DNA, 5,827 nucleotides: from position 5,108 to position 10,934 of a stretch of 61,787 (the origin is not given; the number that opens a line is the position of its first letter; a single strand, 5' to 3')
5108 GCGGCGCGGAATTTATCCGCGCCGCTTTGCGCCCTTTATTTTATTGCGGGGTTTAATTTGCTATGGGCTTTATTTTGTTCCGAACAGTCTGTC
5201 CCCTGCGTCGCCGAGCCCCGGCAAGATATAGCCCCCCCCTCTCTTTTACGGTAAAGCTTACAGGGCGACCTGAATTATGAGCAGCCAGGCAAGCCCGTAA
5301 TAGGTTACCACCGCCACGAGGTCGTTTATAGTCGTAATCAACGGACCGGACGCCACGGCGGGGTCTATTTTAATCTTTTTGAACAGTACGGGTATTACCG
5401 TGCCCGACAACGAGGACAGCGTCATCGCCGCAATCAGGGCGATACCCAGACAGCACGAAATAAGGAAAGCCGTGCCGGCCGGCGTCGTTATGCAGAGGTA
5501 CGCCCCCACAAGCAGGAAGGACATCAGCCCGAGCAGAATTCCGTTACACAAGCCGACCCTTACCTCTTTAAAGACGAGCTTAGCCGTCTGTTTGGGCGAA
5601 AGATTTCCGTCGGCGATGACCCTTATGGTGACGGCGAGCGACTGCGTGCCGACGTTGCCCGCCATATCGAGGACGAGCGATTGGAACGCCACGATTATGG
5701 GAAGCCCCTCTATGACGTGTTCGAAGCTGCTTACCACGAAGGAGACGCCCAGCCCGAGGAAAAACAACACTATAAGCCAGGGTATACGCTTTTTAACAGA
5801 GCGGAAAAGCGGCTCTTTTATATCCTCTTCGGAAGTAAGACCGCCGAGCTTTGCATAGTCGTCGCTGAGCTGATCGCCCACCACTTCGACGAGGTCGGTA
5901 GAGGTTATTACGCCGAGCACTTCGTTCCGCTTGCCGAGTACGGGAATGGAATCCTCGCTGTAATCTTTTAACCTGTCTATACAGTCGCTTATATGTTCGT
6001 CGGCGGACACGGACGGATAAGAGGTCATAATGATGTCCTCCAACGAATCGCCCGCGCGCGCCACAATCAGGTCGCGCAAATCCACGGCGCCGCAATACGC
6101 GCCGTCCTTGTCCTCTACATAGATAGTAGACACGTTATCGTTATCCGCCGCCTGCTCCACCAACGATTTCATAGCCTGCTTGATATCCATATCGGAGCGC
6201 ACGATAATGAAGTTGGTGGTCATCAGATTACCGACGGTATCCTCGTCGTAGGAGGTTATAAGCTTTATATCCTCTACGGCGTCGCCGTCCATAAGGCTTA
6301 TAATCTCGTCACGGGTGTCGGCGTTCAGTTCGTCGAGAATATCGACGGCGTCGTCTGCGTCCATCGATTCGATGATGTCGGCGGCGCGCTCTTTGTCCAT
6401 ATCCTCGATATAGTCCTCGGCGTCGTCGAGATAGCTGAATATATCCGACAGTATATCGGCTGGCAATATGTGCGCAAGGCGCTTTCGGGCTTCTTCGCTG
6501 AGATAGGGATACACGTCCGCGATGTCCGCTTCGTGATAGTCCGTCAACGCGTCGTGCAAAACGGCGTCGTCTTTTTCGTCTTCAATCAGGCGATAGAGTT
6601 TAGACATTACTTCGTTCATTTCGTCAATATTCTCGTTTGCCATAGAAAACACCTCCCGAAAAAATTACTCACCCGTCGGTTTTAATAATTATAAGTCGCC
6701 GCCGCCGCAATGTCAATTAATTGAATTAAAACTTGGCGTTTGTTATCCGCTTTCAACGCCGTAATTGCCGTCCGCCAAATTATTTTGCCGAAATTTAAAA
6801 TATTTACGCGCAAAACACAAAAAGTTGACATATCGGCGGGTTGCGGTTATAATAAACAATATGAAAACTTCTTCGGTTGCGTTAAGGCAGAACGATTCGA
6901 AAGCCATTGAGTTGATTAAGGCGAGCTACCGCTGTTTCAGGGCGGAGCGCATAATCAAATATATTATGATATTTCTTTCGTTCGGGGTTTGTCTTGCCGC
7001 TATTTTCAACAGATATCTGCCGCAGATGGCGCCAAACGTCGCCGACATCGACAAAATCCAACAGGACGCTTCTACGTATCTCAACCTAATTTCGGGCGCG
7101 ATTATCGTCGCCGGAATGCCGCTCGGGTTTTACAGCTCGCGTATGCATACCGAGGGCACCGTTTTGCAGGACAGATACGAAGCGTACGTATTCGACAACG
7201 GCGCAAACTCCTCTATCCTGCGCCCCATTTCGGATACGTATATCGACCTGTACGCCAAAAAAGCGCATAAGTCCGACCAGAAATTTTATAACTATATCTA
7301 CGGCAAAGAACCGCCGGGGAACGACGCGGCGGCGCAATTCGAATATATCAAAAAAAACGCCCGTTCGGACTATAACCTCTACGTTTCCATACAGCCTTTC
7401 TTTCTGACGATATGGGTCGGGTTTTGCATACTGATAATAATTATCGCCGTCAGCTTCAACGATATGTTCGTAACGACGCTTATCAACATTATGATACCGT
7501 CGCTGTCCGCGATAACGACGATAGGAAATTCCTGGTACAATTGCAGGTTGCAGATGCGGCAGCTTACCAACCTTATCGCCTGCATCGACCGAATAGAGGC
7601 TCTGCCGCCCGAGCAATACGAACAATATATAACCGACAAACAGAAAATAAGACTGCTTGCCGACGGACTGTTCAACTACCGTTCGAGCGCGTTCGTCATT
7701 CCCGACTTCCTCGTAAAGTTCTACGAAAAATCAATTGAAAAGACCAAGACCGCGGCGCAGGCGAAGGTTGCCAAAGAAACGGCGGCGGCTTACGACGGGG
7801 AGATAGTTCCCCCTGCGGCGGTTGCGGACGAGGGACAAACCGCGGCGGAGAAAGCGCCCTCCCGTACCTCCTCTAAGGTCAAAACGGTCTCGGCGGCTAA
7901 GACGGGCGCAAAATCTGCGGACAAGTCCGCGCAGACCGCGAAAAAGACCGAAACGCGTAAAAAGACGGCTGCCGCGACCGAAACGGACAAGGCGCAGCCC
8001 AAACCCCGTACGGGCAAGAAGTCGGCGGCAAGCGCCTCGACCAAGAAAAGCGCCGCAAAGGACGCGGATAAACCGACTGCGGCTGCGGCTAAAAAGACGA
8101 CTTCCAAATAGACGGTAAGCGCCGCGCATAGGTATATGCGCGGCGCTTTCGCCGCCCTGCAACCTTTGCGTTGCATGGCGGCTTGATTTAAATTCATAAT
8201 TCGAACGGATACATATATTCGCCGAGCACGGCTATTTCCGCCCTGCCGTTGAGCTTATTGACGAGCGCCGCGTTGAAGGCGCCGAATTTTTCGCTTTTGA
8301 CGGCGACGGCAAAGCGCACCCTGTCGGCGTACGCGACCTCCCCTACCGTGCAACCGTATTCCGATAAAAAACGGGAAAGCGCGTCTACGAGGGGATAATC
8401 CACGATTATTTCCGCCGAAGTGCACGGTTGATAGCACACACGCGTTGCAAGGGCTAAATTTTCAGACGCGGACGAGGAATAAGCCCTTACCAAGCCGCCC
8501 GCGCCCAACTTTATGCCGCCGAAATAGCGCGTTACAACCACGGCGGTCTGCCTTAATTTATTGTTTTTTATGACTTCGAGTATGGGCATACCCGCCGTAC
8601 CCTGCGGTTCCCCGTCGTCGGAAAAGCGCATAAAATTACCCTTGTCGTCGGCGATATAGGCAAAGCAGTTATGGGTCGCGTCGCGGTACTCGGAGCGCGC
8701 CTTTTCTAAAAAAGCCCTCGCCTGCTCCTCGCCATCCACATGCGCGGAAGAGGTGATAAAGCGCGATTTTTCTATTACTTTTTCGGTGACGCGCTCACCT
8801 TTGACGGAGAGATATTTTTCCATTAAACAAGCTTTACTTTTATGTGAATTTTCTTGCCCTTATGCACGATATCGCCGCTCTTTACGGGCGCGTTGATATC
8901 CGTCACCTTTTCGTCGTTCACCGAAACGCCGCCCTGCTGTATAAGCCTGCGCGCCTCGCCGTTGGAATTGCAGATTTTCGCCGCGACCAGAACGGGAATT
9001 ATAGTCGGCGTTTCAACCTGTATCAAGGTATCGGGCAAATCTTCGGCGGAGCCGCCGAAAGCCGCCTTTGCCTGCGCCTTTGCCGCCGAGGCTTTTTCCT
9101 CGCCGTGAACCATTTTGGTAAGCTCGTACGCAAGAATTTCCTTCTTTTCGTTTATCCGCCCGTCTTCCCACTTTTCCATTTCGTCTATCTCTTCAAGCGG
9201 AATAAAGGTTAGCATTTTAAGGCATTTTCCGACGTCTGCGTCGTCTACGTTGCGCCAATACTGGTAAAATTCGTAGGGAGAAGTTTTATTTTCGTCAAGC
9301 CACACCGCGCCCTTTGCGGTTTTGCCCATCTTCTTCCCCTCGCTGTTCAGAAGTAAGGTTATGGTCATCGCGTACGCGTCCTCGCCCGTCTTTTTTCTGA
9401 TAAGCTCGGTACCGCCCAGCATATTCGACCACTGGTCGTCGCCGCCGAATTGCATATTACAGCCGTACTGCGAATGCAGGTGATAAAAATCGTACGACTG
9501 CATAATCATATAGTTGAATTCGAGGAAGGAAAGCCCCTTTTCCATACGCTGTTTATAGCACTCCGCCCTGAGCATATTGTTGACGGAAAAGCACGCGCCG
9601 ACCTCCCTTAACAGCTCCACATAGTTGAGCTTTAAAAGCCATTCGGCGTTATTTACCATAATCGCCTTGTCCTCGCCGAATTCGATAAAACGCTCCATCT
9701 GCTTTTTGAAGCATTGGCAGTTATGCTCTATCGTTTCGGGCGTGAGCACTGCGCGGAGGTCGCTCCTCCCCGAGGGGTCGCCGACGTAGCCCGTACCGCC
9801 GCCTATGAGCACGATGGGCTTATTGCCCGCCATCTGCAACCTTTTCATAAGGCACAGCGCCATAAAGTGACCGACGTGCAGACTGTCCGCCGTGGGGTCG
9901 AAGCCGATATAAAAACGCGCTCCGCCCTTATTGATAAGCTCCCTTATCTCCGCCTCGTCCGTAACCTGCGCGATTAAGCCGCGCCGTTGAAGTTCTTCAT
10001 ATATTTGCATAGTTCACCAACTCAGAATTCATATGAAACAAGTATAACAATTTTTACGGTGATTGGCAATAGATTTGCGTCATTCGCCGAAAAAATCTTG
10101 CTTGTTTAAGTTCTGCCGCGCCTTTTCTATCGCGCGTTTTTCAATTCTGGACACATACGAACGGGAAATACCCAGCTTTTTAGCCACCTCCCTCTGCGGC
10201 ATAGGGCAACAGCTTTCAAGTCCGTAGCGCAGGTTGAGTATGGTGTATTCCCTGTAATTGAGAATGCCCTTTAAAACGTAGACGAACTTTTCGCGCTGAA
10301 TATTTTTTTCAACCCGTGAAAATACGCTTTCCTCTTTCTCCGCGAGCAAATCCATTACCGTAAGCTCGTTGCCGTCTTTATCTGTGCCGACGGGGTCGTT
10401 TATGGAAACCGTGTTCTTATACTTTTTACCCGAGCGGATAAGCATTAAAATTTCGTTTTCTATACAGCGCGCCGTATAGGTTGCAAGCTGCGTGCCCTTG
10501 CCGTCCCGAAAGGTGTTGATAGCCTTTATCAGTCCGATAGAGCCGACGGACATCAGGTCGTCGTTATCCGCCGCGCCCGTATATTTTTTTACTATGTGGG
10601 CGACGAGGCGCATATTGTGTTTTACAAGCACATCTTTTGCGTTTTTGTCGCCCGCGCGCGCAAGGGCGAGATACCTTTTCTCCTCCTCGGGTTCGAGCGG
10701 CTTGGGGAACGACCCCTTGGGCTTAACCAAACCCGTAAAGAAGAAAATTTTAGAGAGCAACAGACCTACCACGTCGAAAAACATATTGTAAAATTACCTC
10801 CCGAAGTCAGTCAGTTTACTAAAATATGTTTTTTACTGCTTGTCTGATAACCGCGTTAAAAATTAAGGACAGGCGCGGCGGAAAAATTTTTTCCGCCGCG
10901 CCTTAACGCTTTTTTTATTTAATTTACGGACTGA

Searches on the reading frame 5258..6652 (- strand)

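Call 82: search_protein_families(library=pfam, proteins=[window:5258-6652:-], max_evalue=0.00001)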
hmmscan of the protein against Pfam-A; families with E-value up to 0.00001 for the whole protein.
window:5258-6652:- (464 aa): 3 families
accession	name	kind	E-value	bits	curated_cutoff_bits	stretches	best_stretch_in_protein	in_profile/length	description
PF01769.21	MgtE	-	3.4e-33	115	27.6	1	325-453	2-124/125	Divalent cation transporter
PF03448.22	MgtE_N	-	6.7e-22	78.4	25.9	1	39-138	1-102/102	MgtE intracellular N domain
PF00571.33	CBS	-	3.3e-16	59.8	24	2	205-258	2-55/57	CBS domain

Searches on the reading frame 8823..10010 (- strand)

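Call 9: search_protein_families(library=pfam, proteins=[window:8823-10010:-], max_evalue=0.01)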
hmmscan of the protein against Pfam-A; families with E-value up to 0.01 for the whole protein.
window:8823-10010:- (395 aa): 5 families
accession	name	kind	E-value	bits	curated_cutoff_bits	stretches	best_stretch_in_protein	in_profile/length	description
PF00579.31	tRNA-synt_1b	-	1.2e-77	261.6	21.1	1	31-318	6-291/292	tRNA synthetases class I (W and Y)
PF22421.1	SYY_C-terminal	-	5e-12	46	27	1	322-382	6-66/83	Tyrosine--tRNA ligase SYY-like C-terminal domain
PF01479.30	S4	-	2e-10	40.7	22.8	1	340-382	6-48/48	S4 domain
PF13275.11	S4_2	-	0.00012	22.3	24.6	1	341-390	14-62/65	S4 domain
PF16714.10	TyrRSs_C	-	0.0047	17.1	30.6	0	324-368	12-54/120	Tyrosyl-tRNA synthetase C-terminal domain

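Call 52: search_protein_families(library=ncbifam, proteins=[P0121], max_evalue=0.1)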
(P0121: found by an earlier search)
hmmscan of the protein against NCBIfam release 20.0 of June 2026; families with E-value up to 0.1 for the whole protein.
P0121 (1034 aa): 2 families
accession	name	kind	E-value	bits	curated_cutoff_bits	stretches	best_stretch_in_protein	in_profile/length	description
TIGR02543.1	List_Bact_rpt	repeat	3.7e-07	30.4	20.95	1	63-101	1-42/44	TIGR02543 family repeat protein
NF053582.1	motif_MiiA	domain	0.061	13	24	1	33-48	6-21/27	MiiA motif-containing surface protein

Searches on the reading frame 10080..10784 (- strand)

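Call 9: search_protein_families(library=pfam, proteins=[window:10080-10784:-], max_evalue=0.01)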
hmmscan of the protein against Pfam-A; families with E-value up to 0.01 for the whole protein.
window:10080-10784:- (234 aa): 8 families
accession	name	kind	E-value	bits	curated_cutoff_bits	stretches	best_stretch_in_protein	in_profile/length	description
PF04542.20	Sigma70_r2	-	4.3e-14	52.5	24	1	53-120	1-69/71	Sigma-70 region 2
PF04545.22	Sigma70_r4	-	1.7e-11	43.9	24.1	1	175-223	5-49/50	Sigma-70, region 4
PF01381.28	HTH_3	-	3.8e-06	27.3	23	1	195-216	10-31/55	Helix-turn-helix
PF13384.12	HTH_23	-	0.0008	19.6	24.6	1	195-217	18-40/50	Homeodomain-like domain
PF16509.11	KORA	-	0.001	19.7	26.7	0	197-231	33-67/84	TrfB plasmid transcriptional repressor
PF13518.12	HTH_28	-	0.0013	19.2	25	1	196-227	14-45/52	Helix-turn-helix domain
PF13560.12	HTH_31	-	0.0014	19.3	27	1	197-217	17-37/64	Helix-turn-helix domain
PF13412.12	HTH_24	-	0.0025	17.8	21.9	1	192-217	15-40/48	Winged helix-turn-helix DNA-binding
